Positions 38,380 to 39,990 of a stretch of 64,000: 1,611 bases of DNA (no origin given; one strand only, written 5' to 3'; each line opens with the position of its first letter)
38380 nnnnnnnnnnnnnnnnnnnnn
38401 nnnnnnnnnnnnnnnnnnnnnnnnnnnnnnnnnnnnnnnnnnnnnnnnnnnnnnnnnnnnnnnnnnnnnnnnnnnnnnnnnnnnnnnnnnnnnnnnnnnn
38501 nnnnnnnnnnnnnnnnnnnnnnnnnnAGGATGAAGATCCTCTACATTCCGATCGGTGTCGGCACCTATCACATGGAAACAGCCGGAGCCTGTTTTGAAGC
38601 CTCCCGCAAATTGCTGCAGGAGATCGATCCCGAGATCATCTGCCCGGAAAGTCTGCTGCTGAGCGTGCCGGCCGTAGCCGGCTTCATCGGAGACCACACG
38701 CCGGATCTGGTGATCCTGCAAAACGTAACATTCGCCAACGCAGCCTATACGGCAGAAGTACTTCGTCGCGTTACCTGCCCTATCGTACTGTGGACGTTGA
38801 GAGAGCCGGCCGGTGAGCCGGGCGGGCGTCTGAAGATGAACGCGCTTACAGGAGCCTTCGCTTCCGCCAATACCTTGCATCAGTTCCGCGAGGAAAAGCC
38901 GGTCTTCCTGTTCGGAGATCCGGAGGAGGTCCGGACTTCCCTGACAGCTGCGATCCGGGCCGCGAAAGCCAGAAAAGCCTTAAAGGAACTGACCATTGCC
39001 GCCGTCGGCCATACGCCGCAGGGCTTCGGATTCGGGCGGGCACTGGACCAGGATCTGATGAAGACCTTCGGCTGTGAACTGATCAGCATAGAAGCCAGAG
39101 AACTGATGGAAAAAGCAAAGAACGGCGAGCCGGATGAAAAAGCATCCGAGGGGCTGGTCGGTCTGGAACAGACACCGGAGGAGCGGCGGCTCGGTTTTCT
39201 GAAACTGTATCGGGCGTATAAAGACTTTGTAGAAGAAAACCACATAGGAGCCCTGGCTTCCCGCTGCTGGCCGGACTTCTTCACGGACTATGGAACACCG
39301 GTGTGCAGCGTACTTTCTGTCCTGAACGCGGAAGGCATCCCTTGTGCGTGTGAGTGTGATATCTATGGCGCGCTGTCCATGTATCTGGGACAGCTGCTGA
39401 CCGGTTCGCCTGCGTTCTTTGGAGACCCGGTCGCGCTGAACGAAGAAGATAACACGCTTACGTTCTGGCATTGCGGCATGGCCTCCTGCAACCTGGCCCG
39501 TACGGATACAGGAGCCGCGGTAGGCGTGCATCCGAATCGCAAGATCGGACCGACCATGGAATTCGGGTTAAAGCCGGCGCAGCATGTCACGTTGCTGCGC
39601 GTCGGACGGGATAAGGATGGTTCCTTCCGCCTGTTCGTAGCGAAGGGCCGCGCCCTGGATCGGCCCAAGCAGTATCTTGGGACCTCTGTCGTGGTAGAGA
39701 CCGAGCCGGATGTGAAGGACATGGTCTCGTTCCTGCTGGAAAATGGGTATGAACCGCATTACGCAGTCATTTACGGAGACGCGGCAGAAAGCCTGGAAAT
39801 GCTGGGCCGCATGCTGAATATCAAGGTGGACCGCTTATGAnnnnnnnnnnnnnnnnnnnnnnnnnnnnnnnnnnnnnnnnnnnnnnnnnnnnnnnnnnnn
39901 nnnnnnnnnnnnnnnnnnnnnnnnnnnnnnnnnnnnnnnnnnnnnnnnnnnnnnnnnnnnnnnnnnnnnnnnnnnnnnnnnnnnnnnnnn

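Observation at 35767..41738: Candidate sulfoquinovose transaldolase-type (sulfo-TAL/SFT) operon with an adjacent MocR regulator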

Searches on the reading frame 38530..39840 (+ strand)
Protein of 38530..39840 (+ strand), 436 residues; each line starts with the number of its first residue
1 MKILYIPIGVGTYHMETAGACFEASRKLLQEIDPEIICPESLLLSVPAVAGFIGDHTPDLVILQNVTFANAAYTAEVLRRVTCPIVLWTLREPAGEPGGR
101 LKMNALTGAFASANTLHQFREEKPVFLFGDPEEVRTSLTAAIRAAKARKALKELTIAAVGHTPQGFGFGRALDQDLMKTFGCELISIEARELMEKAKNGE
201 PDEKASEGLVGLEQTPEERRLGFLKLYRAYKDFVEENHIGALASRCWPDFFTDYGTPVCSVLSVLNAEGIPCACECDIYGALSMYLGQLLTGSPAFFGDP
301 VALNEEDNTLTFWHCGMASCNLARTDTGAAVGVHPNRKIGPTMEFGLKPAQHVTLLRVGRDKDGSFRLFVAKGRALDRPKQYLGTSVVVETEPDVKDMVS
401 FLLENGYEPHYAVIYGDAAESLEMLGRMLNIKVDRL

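Call 3: search_protein_families(library=pfam, proteins=[window:38530-39840:+])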
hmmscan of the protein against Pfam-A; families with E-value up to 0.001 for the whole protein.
window:38530-39840:+ (436 aa): 1 family
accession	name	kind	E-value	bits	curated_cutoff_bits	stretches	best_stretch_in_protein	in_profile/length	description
PF02952.23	Fucose_iso_C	-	1.9e-09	37.7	29.3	1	348-434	47-140/143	L-fucose isomerase, C-terminal domain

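Call 4: search_protein_families(library=ncbifam, proteins=[window:38530-39840:+])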
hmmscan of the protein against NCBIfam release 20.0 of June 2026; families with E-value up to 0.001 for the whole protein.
window:38530-39840:+ (436 aa): 1 family
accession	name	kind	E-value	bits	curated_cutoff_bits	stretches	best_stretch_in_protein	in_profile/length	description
NF048012.1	SlpQosIsomSftI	equivalog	3.9e-116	388.4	700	1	2-433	3-440/443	sulfoquinovose isomerase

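Call 10: search_solved_structures(query=window:38530-39840:+, max_evalue=1, show_alignments=1)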
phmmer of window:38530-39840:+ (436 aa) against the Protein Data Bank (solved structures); distinct sequences matched with E-value up to 1: 0.

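Call 11: find_related_loci(query=window:38530-39840:+, collection=genome_contigs, flank=10000)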
Query window:38530-39840:+ (436 aa) in genome_contigs; peptide patterns used: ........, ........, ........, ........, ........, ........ (x = any residue, [..] = any of these).
318 stretches matched a pattern; 207 encode a relative of the query (tblastn E <= 1e-3); the best 80 are kept; 80 distinct loci.
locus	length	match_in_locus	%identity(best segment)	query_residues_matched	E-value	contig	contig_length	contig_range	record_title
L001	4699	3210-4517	72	1-435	0e+0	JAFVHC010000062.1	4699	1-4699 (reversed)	MAG: Bacillota bacterium isolate RGIG5165 Sheep_Abomasum.Co__c336265, whole genome shotgun sequence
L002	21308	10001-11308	72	1-435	0e+0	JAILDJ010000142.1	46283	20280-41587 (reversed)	MAG: Clostridiales bacterium isolate RUI017 k141_15115225_flag=0_multi=52.0313_len=46283, whole genome shotgun sequence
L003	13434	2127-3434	70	1-436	0e+0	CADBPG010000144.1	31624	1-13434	MAG: uncultured Clostridiales bacterium isolate RUG14172 genome assembly, contig: RUG14172_asm_144, whole genome shotgun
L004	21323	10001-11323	57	1-433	2e-176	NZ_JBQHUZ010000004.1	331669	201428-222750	Oribacterium sp. HCP28S3_H8 contig00004, whole genome shotgun sequence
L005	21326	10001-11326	59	1-433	3e-176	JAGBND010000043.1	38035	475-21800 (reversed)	MAG: Bacillota bacterium isolate RGIG9267 Water_deer_Rumen.Co__c270316, whole genome shotgun sequence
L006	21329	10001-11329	60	1-431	5e-176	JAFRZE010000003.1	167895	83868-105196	MAG: Bacillota bacterium isolate RGIG2931 Goat_Omasum.Co__c12965, whole genome shotgun sequence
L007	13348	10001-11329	57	1-435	9e-176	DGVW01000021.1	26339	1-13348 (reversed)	MAG TPA_asm: Oribacterium sp. UBA4274 UBA4274_contig_132405, whole genome shotgun sequence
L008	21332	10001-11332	56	1-436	1e-174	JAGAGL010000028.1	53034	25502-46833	MAG: Oribacterium sp. isolate RGIG8420 Water_deer_Abomasum-3__c49292, whole genome shotgun sequence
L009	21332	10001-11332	56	1-436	4e-173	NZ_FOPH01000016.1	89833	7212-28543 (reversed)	Oribacterium sp. WCC10, whole genome shotgun sequence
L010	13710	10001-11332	58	1-436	2e-172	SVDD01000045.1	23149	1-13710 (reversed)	MAG: Lachnospiraceae bacterium isolate SIG271 NODE_827_length_23149_cov_547.986737, whole genome shotgun sequence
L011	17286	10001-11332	56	1-436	4e-172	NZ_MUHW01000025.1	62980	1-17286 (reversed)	Oribacterium sp. C9 NODE_25_length_62980_cov_648.914_ID_8173, whole genome shotgun sequence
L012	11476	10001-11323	56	1-435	2e-171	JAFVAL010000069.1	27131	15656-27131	MAG: Lachnospiraceae bacterium isolate RGIG4992 Roe_deer_Rumen-5__c522152, whole genome shotgun sequence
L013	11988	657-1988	56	1-436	4e-171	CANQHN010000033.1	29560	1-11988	MAG: uncultured Oscillospiraceae bacterium isolate Lapin-030__bin12 genome assembly, contig: Lapin-030__NODE_2212_length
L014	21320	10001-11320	56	5-436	4e-171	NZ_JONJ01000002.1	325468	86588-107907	[Clostridium] aminophilum DSM 10710 BR86DRAFT_scaffold00002.2_C, whole genome shotgun sequence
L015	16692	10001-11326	58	1-433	5e-171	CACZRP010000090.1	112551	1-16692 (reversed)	MAG: uncultured Clostridiales bacterium isolate RUG12885 genome assembly, contig: RUG12885_asm_90, whole genome shotgun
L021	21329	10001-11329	56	1-435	1e-169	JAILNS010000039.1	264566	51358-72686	MAG: Lachnospiraceae bacterium isolate RUI286 k141_5961261_flag=1_multi=27.9887_len=264566, whole genome shotgun sequenc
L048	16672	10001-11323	54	1-433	2e-164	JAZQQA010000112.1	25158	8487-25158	MAG: Agathobacter sp. isolate T1900045236_TH20190006.MAGScoT_cleanbin_000156 SGB_5483_k141_1585393, whole genome shotgun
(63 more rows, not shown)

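Call 60: search_protein_families(library=pfam, proteins=[L005:13338-14717:+, L048:4057-4722:+, L048:6813-7829:+, L048:8420-9970:+, L048:11388-12584:+, L021:4750-6231:+, L021:6239-7666:+, L021:1842-2582:+])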
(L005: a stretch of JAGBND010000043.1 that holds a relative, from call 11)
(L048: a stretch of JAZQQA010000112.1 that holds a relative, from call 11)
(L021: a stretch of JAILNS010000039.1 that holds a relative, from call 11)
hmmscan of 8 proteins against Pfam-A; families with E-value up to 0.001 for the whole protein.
L005:13338-14717:+ (459 aa): 2 families
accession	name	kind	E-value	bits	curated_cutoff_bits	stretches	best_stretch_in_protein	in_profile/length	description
PF13347.12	MFS_2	-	1.2e-76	258.5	27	1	15-445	1-427/427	MFS/sugar transport protein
PF07690.21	MFS_1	-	4.1e-21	75.7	33.4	1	25-388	10-346/347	Major Facilitator Superfamily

L048:4057-4722:+ (221 aa): 1 family
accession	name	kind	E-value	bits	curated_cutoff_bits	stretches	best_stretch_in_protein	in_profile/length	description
PF16161.11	DUF4867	-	6.6e-78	261.3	28.7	1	13-216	1-200/201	Domain of unknown function (DUF4867)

L048:6813-7829:+ (338 aa): 1 family
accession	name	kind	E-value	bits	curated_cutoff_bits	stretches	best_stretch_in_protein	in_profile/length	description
PF03401.19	TctC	-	7.1e-05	22.9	27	1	113-330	59-265/274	Tripartite tricarboxylate transporter family receptor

L048:8420-9970:+ (516 aa): 1 family
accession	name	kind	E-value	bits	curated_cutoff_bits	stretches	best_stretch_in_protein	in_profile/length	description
PF01970.21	TctA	-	9.6e-132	440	28.9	1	21-442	2-423/423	Tripartite tricarboxylate transporter TctA family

L048:11388-12584:+ (398 aa): 8 families
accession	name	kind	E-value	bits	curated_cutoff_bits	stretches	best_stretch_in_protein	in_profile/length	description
PF00480.26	ROK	-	7.1e-42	144.4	22.9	1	87-370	2-266/294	ROK family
PF13412.12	HTH_24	-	6.8e-08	32.4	21.9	1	18-59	7-48/48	Winged helix-turn-helix DNA-binding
PF01047.28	MarR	-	4.4e-05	23.7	24.6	1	18-59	7-48/59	MarR family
PF13545.12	HTH_Crp_2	-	0.0001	22.6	27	1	29-60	23-54/70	Crp-like helix-turn-helix domain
PF12802.13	MarR_2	-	0.00015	22.3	27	1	18-61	9-53/61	MarR family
PF24034.1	DUF7343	-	0.00016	21.9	27.6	1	13-61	2-51/62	Domain of unknown function (DUF7343)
PF09339.16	HTH_IclR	-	0.0003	20.9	22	1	18-59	7-49/52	IclR helix-turn-helix domain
PF01573.21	Bromo_MP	-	0.00096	19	25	0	105-187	101-185/283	Bromovirus movement protein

L021:4750-6231:+ (493 aa): 2 families
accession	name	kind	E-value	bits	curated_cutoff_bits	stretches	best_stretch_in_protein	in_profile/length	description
PF13347.12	MFS_2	-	1.9e-64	218.2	27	1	15-445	2-427/427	MFS/sugar transport protein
PF07690.21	MFS_1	-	9.5e-18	64.7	33.4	1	25-386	11-345/347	Major Facilitator Superfamily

L021:6239-7666:+ (475 aa): 2 families
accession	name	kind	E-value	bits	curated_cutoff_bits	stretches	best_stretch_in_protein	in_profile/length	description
PF03600.22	CitMHS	-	2.4e-40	139.1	31.9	1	47-417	2-335/336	Citrate transporter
PF00939.25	Na_sulph_symp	-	3.1e-33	116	27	1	15-469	10-466/472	Sodium:sulfate symporter transmembrane region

L021:1842-2582:+ (246 aa): 2 families
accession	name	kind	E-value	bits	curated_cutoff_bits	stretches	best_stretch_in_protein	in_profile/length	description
PF12833.13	HTH_18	-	4.7e-16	59.3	33.6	1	167-244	1-79/80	Helix-turn-helix domain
PF00165.29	HTH_AraC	-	1.5e-13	50.9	26.6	2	213-242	12-40/42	Bacterial regulatory helix-turn-helix proteins, AraC family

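Call 80: search_solved_structures(query=L048:4732-6747:+, max_evalue=1e-100, show_alignments=1)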
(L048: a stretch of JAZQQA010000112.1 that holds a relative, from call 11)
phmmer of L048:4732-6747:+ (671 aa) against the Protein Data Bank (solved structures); distinct sequences matched with E-value up to 1e-100: 6.
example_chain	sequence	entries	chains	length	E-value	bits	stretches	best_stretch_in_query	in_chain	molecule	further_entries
6pnr_A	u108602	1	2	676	0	1103.3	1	4-669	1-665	Alpha-glucosidase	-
8r56_A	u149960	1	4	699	5.5e-269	897.2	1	11-658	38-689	Glycosyl hydrolase, family 31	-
5aed_A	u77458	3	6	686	1e-235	787.2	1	15-666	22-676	ALPHA-GLUCOSIDASE YIHQ | Sulfoquinovosidase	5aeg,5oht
5aee_A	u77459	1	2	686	4.6e-235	785.1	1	15-666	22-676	ALPHA-GLUCOSIDASE YIHQ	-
5ohy_A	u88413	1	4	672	1.8e-234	783.1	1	12-667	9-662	Alpha-glucosidase yihQ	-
5ohs_A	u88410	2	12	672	8.3e-234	780.9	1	12-667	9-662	Alpha-glucosidase yihQ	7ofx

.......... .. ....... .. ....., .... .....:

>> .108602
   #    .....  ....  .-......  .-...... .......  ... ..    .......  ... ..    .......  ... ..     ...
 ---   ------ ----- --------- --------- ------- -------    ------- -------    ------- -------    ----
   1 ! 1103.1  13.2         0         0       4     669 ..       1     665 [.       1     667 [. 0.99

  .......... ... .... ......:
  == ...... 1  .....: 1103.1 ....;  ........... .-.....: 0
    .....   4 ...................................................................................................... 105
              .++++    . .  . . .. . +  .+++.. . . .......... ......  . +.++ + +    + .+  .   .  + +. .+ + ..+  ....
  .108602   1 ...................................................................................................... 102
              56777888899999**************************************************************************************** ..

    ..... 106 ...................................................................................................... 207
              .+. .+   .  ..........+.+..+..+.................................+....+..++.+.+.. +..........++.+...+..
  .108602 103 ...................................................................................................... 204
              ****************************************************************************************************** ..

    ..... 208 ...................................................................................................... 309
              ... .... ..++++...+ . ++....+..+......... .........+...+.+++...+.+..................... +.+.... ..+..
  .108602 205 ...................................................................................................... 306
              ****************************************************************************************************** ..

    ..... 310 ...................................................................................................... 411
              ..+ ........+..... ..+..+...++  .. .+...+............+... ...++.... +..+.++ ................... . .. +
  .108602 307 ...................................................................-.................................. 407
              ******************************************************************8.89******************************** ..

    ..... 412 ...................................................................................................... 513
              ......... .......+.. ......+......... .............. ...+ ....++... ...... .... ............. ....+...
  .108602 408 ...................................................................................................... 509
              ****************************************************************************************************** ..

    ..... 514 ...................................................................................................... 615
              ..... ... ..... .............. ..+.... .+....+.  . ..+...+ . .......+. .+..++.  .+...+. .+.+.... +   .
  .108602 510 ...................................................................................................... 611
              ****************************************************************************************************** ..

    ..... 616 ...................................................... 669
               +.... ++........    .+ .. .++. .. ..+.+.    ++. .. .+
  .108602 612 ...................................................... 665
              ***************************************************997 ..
